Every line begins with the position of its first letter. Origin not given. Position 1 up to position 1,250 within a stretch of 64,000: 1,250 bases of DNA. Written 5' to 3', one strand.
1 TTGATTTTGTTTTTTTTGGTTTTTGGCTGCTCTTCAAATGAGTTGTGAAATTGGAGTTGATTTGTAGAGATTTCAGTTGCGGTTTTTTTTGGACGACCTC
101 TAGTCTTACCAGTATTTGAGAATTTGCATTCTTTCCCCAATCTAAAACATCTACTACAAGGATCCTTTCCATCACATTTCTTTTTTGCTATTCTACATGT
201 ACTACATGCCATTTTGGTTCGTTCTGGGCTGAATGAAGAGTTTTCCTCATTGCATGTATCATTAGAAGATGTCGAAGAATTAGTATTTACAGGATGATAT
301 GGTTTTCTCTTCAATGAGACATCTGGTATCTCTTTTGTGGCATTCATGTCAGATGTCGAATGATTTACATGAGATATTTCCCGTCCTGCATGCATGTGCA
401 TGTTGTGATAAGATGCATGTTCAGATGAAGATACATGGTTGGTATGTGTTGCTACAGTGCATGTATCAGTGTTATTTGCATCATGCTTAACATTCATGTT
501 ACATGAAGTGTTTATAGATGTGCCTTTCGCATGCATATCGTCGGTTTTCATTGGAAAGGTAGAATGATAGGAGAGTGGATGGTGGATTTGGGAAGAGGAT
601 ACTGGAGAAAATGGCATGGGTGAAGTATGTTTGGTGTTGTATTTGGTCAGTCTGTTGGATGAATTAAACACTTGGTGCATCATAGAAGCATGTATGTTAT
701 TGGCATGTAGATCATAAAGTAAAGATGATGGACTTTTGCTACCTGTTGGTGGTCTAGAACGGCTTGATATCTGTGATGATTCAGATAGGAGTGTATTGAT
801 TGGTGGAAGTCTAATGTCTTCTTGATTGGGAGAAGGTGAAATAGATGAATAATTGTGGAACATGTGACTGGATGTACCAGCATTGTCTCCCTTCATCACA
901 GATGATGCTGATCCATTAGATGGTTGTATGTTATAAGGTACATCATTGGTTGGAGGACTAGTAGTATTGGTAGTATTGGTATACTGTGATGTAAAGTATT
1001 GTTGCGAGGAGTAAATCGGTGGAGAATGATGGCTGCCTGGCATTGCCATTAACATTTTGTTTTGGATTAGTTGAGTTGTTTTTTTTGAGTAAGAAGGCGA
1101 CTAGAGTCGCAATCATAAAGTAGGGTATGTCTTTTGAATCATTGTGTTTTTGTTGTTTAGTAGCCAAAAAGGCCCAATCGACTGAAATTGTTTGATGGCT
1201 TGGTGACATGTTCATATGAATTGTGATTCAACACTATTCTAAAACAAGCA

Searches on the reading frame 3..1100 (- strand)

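Call 68: search_protein_families(library=pfam, proteins=[window:3-1100:-], max_evalue=0.01)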
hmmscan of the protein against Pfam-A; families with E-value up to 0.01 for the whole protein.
window:3-1100:- (366 aa): 1 family
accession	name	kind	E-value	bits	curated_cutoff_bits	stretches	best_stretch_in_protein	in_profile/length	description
PF00172.23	Zn_clus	-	2.1e-08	34.5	21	1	298-329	2-34/39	Fungal Zn(2)-Cys(6) binuclear cluster domain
